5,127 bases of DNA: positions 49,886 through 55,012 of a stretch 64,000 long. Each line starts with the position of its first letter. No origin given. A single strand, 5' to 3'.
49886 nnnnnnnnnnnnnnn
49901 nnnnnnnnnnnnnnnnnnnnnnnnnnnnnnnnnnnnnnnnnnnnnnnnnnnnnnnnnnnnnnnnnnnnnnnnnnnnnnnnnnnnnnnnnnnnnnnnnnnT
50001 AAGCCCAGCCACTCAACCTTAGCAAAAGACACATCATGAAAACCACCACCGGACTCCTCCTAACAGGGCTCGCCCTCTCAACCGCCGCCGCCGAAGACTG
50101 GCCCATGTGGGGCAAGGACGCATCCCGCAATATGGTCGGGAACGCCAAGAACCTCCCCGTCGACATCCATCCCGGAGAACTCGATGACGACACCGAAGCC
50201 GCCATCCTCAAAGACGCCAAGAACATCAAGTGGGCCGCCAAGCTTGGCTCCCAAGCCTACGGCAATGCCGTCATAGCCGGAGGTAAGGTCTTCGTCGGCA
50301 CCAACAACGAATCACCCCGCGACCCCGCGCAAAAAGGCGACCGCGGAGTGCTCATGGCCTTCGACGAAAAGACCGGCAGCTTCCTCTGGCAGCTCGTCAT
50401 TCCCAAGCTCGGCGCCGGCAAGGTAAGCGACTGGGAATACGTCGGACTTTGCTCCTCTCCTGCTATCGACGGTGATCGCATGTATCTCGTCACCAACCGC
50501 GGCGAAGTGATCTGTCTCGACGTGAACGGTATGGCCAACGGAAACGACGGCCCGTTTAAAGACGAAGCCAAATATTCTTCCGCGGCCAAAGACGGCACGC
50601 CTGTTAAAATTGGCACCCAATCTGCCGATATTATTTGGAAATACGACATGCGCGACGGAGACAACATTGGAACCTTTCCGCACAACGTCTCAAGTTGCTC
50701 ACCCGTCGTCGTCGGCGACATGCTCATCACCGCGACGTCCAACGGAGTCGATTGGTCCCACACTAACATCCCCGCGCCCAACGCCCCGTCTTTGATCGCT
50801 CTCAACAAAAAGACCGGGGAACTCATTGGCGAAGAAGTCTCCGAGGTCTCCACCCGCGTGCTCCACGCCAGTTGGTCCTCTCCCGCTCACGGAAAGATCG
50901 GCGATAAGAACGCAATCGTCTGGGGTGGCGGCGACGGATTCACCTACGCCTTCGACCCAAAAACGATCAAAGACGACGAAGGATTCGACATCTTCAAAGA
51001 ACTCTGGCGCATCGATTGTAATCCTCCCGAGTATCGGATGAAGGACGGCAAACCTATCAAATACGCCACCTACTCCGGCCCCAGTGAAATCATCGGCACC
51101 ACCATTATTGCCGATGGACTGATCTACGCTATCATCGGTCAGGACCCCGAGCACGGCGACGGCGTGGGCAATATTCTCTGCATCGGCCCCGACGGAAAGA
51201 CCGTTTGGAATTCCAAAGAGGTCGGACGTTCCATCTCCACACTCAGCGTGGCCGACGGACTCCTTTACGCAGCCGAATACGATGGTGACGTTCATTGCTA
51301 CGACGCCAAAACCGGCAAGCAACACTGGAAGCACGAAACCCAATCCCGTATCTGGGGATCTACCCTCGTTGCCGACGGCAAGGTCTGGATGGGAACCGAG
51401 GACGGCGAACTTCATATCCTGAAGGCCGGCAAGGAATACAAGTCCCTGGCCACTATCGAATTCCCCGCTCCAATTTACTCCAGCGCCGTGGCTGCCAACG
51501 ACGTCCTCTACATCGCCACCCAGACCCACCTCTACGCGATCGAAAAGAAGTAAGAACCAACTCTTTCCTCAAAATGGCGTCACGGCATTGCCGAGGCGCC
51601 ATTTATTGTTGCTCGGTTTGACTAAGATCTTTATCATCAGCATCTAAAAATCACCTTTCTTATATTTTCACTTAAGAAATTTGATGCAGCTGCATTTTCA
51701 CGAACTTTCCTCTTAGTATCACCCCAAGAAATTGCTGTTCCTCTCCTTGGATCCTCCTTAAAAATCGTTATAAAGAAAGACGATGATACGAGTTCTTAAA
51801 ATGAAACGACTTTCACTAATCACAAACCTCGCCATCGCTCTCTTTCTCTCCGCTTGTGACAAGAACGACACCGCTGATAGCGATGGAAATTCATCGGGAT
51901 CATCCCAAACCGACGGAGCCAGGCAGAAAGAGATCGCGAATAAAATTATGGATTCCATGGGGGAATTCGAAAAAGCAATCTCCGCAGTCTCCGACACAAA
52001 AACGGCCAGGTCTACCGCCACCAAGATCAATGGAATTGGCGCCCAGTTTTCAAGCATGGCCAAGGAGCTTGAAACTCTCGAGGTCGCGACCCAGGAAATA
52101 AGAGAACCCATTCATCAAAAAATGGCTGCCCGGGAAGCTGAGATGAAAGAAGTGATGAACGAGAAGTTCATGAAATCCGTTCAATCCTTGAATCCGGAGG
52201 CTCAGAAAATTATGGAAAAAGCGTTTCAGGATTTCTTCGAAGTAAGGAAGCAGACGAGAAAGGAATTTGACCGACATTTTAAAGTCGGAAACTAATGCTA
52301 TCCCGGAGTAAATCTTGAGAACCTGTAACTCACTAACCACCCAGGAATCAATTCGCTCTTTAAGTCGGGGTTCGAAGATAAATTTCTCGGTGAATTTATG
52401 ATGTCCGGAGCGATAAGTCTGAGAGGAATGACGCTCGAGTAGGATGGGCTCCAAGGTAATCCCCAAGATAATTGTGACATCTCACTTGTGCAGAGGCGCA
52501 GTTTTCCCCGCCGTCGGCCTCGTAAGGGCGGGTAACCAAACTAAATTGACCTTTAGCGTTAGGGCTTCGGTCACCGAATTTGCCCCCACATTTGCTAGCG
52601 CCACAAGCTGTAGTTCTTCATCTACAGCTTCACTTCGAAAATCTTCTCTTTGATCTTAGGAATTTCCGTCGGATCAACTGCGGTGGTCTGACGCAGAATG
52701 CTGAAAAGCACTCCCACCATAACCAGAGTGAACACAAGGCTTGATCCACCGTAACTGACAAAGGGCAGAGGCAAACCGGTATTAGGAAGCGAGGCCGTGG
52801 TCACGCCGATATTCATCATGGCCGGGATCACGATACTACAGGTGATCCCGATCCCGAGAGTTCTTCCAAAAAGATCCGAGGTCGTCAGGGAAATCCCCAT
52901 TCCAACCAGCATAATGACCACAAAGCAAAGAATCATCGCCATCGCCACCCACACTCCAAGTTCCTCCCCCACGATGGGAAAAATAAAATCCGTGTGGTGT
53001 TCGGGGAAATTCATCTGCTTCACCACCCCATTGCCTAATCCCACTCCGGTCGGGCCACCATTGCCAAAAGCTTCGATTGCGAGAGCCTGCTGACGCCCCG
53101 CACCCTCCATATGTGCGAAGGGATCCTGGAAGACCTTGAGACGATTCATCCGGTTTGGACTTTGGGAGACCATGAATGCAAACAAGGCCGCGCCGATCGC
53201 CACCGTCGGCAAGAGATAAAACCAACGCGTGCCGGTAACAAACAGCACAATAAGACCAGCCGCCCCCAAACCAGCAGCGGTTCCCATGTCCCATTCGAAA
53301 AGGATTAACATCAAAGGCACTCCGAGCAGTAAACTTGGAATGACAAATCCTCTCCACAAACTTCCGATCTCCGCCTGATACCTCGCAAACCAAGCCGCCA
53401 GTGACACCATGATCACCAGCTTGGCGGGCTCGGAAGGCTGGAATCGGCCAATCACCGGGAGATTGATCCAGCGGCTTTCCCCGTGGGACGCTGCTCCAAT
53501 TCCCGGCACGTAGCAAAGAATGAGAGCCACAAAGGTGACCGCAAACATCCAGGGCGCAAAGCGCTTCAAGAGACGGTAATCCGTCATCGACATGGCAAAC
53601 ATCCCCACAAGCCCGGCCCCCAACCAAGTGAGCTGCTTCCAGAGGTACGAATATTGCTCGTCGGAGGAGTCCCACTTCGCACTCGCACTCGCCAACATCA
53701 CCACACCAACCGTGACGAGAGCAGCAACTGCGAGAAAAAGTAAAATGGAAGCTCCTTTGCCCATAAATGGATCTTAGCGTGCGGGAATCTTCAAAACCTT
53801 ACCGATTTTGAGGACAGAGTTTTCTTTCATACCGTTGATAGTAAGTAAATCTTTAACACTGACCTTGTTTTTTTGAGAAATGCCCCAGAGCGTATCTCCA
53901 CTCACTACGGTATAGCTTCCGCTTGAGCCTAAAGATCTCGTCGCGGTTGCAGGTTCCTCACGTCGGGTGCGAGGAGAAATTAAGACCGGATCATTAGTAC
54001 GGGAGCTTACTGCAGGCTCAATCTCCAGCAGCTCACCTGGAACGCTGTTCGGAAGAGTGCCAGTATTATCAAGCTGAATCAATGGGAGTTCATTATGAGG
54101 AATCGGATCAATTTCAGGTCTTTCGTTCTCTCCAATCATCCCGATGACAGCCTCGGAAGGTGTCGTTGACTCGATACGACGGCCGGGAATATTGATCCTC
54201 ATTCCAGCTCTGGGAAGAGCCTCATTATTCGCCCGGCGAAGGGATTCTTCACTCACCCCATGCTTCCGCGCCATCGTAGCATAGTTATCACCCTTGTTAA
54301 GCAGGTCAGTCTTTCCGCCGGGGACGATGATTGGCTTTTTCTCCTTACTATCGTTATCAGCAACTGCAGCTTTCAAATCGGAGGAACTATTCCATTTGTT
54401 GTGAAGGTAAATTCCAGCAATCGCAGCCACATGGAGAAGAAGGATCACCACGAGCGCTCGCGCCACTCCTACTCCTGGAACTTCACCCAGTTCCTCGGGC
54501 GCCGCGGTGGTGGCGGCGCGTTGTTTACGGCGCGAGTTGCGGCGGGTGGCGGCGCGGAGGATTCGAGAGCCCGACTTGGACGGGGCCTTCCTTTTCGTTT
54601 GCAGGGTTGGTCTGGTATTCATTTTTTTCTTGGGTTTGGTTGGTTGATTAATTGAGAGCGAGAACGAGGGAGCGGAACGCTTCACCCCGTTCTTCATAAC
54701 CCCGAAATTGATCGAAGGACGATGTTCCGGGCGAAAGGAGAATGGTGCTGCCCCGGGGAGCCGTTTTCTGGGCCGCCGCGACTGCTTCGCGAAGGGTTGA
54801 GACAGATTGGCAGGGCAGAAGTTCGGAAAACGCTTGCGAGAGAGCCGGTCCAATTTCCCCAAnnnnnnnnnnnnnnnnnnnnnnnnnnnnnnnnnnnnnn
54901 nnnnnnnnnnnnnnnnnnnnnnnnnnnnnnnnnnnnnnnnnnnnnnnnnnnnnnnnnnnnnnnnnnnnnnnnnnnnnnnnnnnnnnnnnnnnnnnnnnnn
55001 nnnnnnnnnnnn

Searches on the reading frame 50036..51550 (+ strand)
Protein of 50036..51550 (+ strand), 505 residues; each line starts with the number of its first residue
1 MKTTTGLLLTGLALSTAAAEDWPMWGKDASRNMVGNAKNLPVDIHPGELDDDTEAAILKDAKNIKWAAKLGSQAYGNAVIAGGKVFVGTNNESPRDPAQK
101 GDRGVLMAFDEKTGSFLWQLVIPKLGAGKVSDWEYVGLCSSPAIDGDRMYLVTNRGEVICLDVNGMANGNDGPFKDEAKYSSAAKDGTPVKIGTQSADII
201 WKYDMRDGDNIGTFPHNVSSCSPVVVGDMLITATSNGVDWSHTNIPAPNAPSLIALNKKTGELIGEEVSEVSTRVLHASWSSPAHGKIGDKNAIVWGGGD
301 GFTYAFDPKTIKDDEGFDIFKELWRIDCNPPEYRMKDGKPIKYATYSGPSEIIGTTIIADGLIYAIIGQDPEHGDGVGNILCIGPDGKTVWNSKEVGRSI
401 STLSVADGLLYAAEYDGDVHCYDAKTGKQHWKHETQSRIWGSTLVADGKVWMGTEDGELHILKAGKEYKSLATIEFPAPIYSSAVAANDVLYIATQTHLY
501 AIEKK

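Call 23: search_protein_families(library=pfam, proteins=[window:50036-51550:+], max_evalue=1e-8)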
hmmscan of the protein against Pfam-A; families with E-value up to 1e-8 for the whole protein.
window:50036-51550:+ (505 aa): 3 families
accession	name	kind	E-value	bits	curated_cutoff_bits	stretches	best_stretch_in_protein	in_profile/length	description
PF13360.13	PQQ_2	-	5.8e-22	78.9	27.6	1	381-461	6-87/233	Outer membrane protein assembly factor BamB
PF13570.13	Beta-prop_ACSF4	-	1.2e-15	58.2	133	1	379-502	114-241/329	Beta-alanine-activating enzyme, beta-propeller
PF01011.28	PQQ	-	7.9e-09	35.2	26.7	0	404-437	178-210/595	Glucose/ethanol/alcohol dehydrogenase, beta-propeller domain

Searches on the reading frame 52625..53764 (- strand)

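Call 21: search_protein_families(library=ncbifam, proteins=[window:52625-53764:-], max_evalue=0.00001)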
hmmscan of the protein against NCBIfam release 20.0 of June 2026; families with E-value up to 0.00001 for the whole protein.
window:52625-53764:- (380 aa): 6 families
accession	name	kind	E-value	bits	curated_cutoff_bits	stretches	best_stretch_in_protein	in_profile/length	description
TIGR02614.1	ftsW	equivalog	3.5e-92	309.2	337.5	1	8-359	3-356/357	putative lipid II flippase FtsW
TIGR02615.1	spoVE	exception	1.8e-79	267.8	448.8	1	8-358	3-354/354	stage V sporulation protein E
TIGR02210.1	rodA_shape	equivalog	1.2e-74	251.6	336.7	1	8-358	3-354/357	rod shape-determining protein RodA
NF008042.0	PRK10774.1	equivalog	8.3e-46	156.7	493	1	8-356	39-388/405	cell division protein FtsW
NF008060.0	PRK10794.1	equivalog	5.8e-44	150.5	590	1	13-357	18-360/370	peptidoglycan glycosyltransferase MrdB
NF037961.1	RodA_shape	subfamily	1.9e-33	116.4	150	2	229-350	279-401/415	rod shape-determining protein RodA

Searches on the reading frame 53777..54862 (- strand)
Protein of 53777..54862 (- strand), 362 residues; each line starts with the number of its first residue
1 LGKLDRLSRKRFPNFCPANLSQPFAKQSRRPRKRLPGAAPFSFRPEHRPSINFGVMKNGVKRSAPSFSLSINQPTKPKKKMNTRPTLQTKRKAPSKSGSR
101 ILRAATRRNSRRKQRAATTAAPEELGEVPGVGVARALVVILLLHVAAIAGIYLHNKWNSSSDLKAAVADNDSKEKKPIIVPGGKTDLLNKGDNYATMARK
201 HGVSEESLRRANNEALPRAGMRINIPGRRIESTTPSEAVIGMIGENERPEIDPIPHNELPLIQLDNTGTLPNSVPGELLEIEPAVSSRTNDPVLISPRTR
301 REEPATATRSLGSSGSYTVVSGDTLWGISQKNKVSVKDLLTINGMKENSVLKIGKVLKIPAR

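Call 21: search_protein_families(library=ncbifam, proteins=[window:53777-54862:-], max_evalue=0.00001)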
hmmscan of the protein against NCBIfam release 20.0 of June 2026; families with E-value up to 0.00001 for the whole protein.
window:53777-54862:- (362 aa): 7 families
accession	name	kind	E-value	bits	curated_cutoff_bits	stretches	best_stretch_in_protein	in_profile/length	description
NF041208.1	celldiv_DipM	equivalog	1.4e-10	41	740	1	307-361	176-229/419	cell division endopeptidase DipM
NF008050.0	PRK10783.1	equivalog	5.7e-10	38.1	508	1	306-360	335-388/457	murein transglycosylase D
NF047755.1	LIC_10271_M23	exception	1.2e-09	38.3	180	1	313-361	23-71/207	LIC_10271 family cell wall hydrolase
NF042931.1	SAG1386_EF1546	equivalog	6.7e-09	36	80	0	301-359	96-157/158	SAG1386/EF1546 family surface-associated protein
TIGR02899.1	spore_safA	subfamily_domain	2.1e-08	34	67.85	0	319-360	1-43/44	SafA/ExsA family spore coat assembly protein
NF004974.0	PRK06347.1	equivalog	6.4e-07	28.8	701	1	279-361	447-525/592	1,4-beta-N-acetylmuramoylhydrolase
NF040883.1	amid_act_ActS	equivalog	1.8e-06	27.4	375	1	313-360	32-79/242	amidase activator ActS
